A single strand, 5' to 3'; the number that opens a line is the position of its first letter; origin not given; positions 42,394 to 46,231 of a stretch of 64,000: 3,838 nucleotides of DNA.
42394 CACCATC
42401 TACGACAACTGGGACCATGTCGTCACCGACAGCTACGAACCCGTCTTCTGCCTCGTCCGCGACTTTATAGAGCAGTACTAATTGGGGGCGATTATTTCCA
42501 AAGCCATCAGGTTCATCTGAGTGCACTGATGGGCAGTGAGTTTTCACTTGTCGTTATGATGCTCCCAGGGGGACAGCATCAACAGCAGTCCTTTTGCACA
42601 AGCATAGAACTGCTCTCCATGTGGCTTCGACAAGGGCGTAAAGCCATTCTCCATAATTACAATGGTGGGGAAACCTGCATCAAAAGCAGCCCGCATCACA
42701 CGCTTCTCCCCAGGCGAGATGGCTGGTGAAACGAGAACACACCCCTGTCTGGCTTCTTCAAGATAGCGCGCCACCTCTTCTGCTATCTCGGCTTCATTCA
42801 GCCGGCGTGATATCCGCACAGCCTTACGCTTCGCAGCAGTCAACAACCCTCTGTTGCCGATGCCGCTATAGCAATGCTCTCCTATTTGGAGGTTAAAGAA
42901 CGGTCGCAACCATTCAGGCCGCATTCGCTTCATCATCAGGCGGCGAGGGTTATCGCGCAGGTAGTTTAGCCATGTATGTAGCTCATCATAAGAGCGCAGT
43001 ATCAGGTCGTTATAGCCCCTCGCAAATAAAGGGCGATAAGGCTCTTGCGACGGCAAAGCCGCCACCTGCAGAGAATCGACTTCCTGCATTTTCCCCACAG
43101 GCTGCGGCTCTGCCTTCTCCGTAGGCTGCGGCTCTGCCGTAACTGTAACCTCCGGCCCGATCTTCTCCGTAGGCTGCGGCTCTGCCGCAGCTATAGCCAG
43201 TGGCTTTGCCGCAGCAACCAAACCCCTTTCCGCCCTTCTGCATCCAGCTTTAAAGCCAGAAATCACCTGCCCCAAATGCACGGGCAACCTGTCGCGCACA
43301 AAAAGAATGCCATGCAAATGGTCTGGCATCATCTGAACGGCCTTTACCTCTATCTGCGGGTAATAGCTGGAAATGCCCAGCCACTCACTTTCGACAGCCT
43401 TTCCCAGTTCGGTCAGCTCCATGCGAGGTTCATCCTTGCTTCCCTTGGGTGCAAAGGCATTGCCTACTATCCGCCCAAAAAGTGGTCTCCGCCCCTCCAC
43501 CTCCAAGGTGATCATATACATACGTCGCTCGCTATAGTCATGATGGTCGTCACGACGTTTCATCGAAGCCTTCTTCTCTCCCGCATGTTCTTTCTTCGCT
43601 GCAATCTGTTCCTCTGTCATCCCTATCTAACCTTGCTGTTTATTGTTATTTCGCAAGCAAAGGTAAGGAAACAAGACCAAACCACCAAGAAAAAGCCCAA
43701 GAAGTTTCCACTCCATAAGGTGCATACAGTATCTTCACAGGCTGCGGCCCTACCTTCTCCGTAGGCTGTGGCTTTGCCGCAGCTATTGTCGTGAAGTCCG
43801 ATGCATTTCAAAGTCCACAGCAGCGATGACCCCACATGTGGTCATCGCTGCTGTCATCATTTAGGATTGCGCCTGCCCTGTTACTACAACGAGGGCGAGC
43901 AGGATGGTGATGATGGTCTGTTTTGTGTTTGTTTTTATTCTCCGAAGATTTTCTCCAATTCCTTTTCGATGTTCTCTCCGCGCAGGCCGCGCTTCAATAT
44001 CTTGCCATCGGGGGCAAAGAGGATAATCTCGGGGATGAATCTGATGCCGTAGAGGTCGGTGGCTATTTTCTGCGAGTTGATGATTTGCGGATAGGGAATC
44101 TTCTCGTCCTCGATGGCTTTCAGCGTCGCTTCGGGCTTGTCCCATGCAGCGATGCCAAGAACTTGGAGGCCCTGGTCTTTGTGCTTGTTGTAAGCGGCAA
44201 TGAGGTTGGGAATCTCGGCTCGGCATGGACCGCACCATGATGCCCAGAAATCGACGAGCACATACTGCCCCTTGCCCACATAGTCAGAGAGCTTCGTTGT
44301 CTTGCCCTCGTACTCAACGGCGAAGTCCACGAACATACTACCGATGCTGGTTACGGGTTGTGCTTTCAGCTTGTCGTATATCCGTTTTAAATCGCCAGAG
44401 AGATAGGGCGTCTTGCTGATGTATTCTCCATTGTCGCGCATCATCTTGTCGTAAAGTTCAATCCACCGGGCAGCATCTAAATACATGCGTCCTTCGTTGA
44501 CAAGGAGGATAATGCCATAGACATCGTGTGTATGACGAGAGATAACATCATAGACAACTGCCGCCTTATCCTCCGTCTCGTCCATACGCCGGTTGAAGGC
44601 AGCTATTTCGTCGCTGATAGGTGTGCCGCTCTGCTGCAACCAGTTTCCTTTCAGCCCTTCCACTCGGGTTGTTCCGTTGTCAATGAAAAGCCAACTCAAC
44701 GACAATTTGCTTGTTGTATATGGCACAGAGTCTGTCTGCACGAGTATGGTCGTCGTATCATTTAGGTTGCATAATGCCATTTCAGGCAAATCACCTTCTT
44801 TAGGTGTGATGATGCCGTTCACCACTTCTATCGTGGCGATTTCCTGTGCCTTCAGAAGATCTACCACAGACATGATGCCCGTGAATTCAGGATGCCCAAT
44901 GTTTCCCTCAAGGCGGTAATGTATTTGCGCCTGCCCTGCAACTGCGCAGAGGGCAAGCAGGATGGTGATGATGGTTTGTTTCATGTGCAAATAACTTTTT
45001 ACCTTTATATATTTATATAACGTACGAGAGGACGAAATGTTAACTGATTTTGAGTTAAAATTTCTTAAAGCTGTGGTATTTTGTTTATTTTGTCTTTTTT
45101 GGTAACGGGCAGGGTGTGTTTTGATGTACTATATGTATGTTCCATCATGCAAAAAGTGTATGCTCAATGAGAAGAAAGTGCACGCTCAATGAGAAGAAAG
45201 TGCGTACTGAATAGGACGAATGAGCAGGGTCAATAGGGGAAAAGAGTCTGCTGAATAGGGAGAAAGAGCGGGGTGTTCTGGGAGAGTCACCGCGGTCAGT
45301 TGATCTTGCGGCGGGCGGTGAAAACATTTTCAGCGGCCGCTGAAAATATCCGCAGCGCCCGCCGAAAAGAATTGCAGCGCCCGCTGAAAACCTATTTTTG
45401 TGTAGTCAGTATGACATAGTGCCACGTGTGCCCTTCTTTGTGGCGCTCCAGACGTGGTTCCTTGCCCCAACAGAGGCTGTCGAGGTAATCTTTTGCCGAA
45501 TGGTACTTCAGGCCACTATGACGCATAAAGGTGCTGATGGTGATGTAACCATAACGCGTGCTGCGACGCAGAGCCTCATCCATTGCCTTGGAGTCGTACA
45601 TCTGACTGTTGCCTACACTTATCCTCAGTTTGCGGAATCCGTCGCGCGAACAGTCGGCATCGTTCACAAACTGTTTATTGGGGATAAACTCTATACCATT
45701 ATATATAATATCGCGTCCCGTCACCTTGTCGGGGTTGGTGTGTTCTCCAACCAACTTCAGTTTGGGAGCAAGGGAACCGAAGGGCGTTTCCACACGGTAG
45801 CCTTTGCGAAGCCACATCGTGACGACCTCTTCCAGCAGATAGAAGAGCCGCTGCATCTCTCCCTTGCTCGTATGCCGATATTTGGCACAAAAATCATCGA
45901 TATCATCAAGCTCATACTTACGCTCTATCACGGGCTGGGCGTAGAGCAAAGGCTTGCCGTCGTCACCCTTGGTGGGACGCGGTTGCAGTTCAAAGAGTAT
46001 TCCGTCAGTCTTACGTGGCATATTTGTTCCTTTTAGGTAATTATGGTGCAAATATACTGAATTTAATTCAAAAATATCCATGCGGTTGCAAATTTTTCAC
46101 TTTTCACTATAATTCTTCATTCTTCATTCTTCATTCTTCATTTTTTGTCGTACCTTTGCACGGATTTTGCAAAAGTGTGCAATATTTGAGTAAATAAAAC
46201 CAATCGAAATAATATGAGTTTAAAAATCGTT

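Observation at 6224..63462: A shared vocabulary of AT-rich tandem heptamers seeded at more than 30 sites in a GC-rich window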

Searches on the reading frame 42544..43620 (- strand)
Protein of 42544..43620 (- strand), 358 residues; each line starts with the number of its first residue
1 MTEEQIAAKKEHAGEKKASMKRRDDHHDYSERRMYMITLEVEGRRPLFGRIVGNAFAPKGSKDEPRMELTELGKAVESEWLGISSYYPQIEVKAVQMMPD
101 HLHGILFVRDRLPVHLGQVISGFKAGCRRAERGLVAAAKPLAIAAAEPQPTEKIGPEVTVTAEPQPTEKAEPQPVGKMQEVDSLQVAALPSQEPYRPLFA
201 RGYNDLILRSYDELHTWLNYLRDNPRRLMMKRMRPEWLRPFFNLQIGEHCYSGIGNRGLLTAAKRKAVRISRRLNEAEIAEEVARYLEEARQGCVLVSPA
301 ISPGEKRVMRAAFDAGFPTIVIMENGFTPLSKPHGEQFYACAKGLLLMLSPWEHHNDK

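Call 33: search_protein_families(library=pfam, proteins=[window:42544-43620:-])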
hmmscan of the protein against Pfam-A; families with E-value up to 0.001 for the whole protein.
window:42544-43620:- (358 aa): 0 families

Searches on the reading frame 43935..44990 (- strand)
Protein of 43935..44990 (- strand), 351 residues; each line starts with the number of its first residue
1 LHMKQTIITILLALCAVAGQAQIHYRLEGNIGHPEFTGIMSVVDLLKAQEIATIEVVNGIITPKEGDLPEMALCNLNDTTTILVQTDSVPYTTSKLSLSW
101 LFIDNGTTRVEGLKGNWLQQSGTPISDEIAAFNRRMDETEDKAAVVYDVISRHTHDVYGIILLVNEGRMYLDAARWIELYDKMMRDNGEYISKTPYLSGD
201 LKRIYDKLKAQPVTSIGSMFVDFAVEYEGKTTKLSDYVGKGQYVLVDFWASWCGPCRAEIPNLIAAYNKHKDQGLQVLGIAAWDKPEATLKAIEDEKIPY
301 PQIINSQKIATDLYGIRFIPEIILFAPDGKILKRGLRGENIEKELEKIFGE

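Call 33: search_protein_families(library=pfam, proteins=[window:43935-44990:-])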
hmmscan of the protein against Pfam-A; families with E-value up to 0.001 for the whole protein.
window:43935-44990:- (351 aa): 5 families
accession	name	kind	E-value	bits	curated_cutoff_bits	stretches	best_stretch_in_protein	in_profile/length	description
PF00578.27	AhpC-TSA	-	8.8e-23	81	26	1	216-332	1-122/124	AhpC/TSA family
PF08534.16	Redoxin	-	1.5e-15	57.7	26.6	1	225-345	14-144/148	Redoxin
PF13905.12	Thioredoxin_8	-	1.3e-09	38.7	27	1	241-331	1-94/94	Thioredoxin-like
PF00085.26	Thioredoxin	-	2.9e-09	37.3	23.5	1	236-311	12-86/103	Thioredoxin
PF13098.12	Thioredoxin_2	-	1.1e-05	26.2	27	1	239-334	3-90/104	Thioredoxin-like domain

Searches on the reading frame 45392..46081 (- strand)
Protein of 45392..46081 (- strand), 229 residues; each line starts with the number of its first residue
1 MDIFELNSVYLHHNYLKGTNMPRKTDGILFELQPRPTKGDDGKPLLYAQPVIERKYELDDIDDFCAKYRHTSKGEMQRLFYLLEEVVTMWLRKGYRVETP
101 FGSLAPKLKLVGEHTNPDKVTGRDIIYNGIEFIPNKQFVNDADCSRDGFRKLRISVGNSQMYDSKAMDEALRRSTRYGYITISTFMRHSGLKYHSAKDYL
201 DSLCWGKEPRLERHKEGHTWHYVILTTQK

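Call 33: search_protein_families(library=pfam, proteins=[window:45392-46081:-])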
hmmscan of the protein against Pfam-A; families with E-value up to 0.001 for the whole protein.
window:45392-46081:- (229 aa): 2 families
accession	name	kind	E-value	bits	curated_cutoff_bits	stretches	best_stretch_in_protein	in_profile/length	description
PF18291.6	HU-HIG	-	2.5e-12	47.3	26.2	1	29-141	4-117/125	HU domain fused to wHTH, Ig, or Glycine-rich motif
PF14848.11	HU-DNA_bdg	-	0.0006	20.3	30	1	47-109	20-83/124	DNA-binding domain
